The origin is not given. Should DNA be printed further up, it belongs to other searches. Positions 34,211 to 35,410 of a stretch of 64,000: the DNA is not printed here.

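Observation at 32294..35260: NADAR and IU-nucleoside-hydrolase-like cluster: candidate counter-defence island targeting ADP-ribose or nucleotide signals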

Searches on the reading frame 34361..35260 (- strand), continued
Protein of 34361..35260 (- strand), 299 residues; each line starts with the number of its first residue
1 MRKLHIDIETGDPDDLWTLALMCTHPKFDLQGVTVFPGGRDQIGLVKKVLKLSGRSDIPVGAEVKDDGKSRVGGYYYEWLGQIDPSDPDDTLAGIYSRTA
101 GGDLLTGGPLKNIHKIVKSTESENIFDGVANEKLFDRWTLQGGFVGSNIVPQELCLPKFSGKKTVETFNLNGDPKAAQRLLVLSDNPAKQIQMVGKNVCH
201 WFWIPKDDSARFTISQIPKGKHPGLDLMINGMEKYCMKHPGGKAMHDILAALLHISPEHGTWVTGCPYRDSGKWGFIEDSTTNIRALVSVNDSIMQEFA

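Call 38: search_solved_structures(query=A2, max_evalue=0.01, show_alignments=2)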
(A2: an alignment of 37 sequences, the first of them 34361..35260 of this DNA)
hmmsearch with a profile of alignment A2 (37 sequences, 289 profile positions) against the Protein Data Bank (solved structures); distinct sequences matched with E-value up to 0.01: 19.
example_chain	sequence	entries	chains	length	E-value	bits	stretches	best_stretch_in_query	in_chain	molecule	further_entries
6zk1_A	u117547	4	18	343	1.5e-09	40.7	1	12-255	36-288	Pyrimidine-specific ribonucleoside hydrolase rihA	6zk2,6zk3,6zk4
8ctm_A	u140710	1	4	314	1.7e-07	33.9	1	12-253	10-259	Inosine-uridine preferring nucleoside hydrolase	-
4kpn_A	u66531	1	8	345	3.1e-07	33.1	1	12-255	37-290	Nucleoside N-ribohydrolase 1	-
1mas_A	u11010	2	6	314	3.5e-07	32.9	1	12-254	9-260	INOSINE-URIDINE NUCLEOSIDE N-RIBOHYDROLASE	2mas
1ezr_A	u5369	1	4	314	1e-06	31.4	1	12-253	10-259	NUCLEOSIDE HYDROLASE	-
3g5i_A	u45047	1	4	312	1.1e-06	31.3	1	14-285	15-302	Pyrimidine-specific ribonucleoside hydrolase rihA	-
1yoe_A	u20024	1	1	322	1.2e-06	31.1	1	14-285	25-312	Hypothetical protein ybeK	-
2c40_A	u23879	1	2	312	3.6e-06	29.6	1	13-136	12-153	INOSINE-URIDINE PREFERRING NUCLEOSIDE HYDROLASE FAMILY PROTEIN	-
5mj7_A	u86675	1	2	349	6.5e-06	28.7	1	13-176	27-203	Uncharacterized protein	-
1q8f_A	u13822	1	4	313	8.2e-06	28.4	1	3-153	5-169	Pyrimidine nucleoside hydrolase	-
3mkm_A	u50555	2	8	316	8.4e-06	28.4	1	3-153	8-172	Putative uncharacterized protein YeiK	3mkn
3b9x_A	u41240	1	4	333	9.7e-06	28.2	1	3-153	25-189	Pyrimidine-specific ribonucleoside hydrolase rihB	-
4kpo_A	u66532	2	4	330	1.9e-05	27.2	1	12-255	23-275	Nucleoside N-ribohydrolase 3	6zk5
8qnd_A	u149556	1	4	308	2e-05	27.1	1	12-249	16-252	Inosine-uridine nucleoside N-ribohydrolase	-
5tsq_A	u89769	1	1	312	2e-05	27.1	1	13-254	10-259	IUnH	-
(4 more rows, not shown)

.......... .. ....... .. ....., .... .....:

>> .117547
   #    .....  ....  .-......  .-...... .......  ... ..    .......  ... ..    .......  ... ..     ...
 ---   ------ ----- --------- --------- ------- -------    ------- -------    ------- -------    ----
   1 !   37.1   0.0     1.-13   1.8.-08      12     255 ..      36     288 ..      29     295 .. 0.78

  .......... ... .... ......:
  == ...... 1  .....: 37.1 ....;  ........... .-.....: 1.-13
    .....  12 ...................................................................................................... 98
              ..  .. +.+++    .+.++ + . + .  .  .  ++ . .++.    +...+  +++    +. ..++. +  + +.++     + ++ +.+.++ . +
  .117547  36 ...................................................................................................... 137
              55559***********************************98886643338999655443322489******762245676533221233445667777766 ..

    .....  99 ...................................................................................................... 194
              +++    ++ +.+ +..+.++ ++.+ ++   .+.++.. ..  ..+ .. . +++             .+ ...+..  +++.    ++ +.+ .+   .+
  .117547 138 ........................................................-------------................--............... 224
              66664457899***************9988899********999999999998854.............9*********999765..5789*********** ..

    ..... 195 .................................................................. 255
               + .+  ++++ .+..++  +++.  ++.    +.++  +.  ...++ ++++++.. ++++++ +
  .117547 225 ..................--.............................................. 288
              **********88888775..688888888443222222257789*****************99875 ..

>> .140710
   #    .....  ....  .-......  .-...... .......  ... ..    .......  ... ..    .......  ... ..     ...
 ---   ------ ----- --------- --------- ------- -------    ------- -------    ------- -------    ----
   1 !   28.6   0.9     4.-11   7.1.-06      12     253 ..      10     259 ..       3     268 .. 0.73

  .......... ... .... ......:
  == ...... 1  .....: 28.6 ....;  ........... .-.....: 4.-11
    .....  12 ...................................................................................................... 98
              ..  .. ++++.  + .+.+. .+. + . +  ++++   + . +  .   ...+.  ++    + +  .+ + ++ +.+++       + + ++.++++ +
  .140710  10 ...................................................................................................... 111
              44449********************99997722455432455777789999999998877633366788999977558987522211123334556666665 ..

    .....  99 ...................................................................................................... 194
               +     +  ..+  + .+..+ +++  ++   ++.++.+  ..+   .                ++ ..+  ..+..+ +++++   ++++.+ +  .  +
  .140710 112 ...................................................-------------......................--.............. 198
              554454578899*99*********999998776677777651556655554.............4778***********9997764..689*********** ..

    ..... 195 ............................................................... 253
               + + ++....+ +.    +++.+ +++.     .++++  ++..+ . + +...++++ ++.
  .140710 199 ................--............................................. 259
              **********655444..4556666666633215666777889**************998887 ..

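Call 40: search_protein_families(library=ncbifam, proteins=[window:34361-35260:-], max_evalue=0.01)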
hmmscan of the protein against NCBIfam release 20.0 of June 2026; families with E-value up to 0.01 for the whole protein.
window:34361-35260:- (299 aa): 0 families

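Call 41: search_protein_families(library=padloc, proteins=[window:34361-35260:-], max_evalue=0.01)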
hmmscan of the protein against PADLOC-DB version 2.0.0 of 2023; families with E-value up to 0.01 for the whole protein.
window:34361-35260:- (299 aa): 0 families

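Call 49: find_encoding_contigs(protein=P0045, flank=7000, max_places=2)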
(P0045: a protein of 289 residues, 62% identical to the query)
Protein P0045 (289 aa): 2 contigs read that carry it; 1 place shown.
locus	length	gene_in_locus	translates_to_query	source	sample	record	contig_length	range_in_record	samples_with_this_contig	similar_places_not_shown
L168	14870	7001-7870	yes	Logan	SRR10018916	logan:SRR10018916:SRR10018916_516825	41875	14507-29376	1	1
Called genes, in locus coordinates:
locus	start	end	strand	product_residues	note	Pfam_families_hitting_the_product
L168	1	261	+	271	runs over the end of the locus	PF02441:Flavoprotein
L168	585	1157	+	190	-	-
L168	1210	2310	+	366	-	-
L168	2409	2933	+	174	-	-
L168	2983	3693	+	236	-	PF00149:Metallophos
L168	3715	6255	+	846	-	-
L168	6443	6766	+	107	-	PF00216:Bac_DNA_binding (weak)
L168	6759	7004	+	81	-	-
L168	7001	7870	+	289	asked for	PF01156:IU_nuc_hydro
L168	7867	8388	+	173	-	-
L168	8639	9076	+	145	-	-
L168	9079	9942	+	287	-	PF08719:NADAR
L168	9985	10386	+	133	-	-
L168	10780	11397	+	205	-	-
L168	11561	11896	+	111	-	PF01258:zf-dskA_traR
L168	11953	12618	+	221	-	PF00574:CLP_protease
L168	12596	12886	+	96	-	-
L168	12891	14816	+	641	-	-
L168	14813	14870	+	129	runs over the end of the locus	PF02643:DUF192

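Call 50: find_encoding_contigs(protein=P0056, flank=7000, max_places=2)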
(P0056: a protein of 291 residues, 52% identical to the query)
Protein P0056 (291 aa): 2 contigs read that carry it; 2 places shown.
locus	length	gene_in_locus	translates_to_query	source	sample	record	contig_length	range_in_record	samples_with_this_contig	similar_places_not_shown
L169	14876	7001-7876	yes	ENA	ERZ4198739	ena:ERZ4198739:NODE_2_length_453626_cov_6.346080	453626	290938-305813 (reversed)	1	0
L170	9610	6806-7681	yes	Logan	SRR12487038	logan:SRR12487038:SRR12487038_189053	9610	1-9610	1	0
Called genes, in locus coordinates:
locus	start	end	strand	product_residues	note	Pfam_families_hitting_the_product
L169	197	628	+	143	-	-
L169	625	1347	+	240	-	PF01171:ATP_bind_3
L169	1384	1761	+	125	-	-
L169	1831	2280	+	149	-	-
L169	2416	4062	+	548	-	PF05496:RuvB_N (weak), PF00004:AAA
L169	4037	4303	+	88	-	-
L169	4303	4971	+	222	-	-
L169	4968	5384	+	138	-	-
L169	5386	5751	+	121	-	-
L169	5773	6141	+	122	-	-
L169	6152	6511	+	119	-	-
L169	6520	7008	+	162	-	-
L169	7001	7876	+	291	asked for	PF01156:IU_nuc_hydro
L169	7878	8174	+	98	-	-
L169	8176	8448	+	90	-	-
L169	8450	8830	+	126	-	-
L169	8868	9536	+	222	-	PF16473:Rv2179c-like (weak)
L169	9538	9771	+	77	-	-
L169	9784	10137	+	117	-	-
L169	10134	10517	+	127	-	-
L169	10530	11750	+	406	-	PF23023:Anti-Pycsar_Apyc1, PF00753:Lactamase_B, PF12706:Lactamase_B_2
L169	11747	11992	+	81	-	-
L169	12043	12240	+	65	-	-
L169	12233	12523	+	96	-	-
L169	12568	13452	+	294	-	-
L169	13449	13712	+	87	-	-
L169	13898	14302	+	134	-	PF00889:EF_TS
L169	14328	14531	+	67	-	-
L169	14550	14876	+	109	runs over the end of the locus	-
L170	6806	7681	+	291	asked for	PF01156:IU_nuc_hydro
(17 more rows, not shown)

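Call 51: find_related_loci(query=A2, collection=viral_contigs, flank=6000)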
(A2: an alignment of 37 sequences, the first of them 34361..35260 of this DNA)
Query A2 (299 aa) in viral_contigs; peptide patterns used: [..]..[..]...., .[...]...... (x = any residue, [..] = any of these).
50 stretches matched a pattern; 35 encode a relative of the query (tblastn E <= 1e-3); 34 distinct loci.
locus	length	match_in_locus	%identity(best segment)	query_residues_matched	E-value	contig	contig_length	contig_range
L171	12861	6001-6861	43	1-298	5e-74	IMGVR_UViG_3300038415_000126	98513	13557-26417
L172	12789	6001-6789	45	6-275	1e-72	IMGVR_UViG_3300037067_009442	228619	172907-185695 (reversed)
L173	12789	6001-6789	46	3-280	2e-71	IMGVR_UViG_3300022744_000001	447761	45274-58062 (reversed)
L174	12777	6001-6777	44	6-275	7e-70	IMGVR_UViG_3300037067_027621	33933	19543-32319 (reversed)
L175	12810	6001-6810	44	1-278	2e-66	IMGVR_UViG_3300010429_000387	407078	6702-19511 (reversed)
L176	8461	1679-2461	43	4-275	1e-65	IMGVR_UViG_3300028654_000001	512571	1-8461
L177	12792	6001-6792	42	1-275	2e-64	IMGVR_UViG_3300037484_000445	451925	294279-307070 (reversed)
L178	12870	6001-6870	40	1-299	1e-63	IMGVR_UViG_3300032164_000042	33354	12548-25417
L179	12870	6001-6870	40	1-299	1e-63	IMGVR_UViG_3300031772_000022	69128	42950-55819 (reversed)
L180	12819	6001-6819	41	1-283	5e-59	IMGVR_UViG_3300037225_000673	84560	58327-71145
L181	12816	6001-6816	41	3-275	3e-55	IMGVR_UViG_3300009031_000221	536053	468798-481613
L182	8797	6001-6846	38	4-297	1e-54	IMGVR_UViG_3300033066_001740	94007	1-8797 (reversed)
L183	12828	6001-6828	39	4-297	1e-51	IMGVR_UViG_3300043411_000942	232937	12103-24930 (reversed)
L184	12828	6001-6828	38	4-291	2e-51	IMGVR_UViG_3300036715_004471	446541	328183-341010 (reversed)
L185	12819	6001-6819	36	1-297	4e-50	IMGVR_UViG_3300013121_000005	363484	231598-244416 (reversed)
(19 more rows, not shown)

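Call 52: predict_structure(alignment_id=A2)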
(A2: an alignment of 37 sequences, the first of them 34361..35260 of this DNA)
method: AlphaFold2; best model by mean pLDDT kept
length: 299 residues; sequences in the alignment: 37
mean_pLDDT: 92.4   pTM: 0.91
mean pLDDT of the five models: 92.4, 92.0, 91.9, 91.9, 91.3
residues with pLDDT >= 90: 233; 70-90: 54; 50-70: 12; < 50: 0
segments of 3 or more residues with pLDDT < 50: none
pLDDT, mean of each block of 10 residues (from residue 1): 96 96 97 97 98 98 90 96 97 94 95 93 67 92 95 94 95 94 91 91 74 82 94 93 91 96 97 97 96 86
secondary structure, 60 per line:
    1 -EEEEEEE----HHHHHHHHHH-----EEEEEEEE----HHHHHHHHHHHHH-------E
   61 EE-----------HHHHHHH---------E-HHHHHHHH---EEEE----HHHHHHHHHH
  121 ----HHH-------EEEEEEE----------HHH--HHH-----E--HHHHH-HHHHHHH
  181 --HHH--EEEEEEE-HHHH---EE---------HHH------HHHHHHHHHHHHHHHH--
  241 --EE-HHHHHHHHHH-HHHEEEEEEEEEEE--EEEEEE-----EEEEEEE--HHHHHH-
elements in order: E2-8 H13-22 E28-35 H40-52 E60-62 H74-80 H92-99 E103-106 H111-120 E135-141 H168-172 H174-180 E188-194 H196-199 H223-238 H246-255 E260-270 E273-278 E284-290 H293-298

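Call 55: fold_search(model_id=the predicted structure, library=pdb)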
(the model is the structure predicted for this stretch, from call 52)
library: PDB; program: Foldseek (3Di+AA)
matches with E <= 10: 1554; with E <= 0.001: 106
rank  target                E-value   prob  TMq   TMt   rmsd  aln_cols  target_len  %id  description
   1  3g5i_C                2.1e-14  1.00  0.67  0.68   6.2       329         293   18  Crystal Structure of the E.coli RihA pyrimidine nucleosidase bound to a iminoribitol-based inhibitor (released 2010-02-09)
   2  6zk1_B                2.7e-14  1.00  0.67  0.64   5.7       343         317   17  Plant nucleoside hydrolase - ZmNRh2b enzyme (released 2022-01-12)
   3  3g5i_B                4.1e-14  1.00  0.65  0.66   6.2       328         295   18  Crystal Structure of the E.coli RihA pyrimidine nucleosidase bound to a iminoribitol-based inhibitor (released 2010-02-09)
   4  1yoe                  4.3e-14  1.00  0.68  0.67   6.0       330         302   19  Crystal structure of a the E. coli pyrimidine nucleoside hydrolase YbeK with bound ribose (released 2006-01-17)
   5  3g5i_D                8.5e-14  1.00  0.70  0.69   5.4       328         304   19  Crystal Structure of the E.coli RihA pyrimidine nucleosidase bound to a iminoribitol-based inhibitor (released 2010-02-09)
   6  6zk3_B                1.6e-13  1.00  0.66  0.62   6.2       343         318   17  Plant nucleoside hydrolase - ZmNRh2b in complex with ribose (released 2022-01-12)
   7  3g5i_A                1.8e-13  1.00  0.67  0.66   6.2       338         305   18  Crystal Structure of the E.coli RihA pyrimidine nucleosidase bound to a iminoribitol-based inhibitor (released 2010-02-09)
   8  5tsq                  2.6e-13  1.00  0.66  0.64   6.0       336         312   14  Crystal structure of IUnH from Leishmania braziliensis in complex with D-Ribose (released 2016-12-14)
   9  6zk3_A                2.9e-13  1.00  0.66  0.63   5.8       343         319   17  Plant nucleoside hydrolase - ZmNRh2b in complex with ribose (released 2022-01-12)
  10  1ezr_A                3.3e-13  1.00  0.68  0.65   5.9       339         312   16  CRYSTAL STRUCTURE OF NUCLEOSIDE HYDROLASE FROM LEISHMANIA MAJOR (released 2000-05-24)
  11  6zk1_A                3.3e-13  1.00  0.66  0.63   5.7       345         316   17  Plant nucleoside hydrolase - ZmNRh2b enzyme (released 2022-01-12)
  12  6ba0_A                4.8e-13  1.00  0.65  0.63   6.0       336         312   16  Pyrimidine-specific Ribonucleoside Hydrolase from Gardnerella vaginalis (released 2018-10-17)
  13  4wr2                  5.7e-13  1.00  0.67  0.65   5.5       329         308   18  Crystal structure of a putative pyrimidine-specific ribonucleoside hydrolase (RihA) Protein from Shewanella loihica PV-4 (released 2014-11-12)
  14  6zk5_A                6.1e-13  1.00  0.64  0.61   6.6       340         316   16  Plant nucleoside hydrolase - ZmNRh3 enzyme in complex with forodesine (released 2022-01-12)
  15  8ctm_D                6.5e-13  1.00  0.69  0.67   5.4       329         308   15  Crystal structure of the nucleoside hydrolase from Leishmania donovani. (released 2023-06-28)
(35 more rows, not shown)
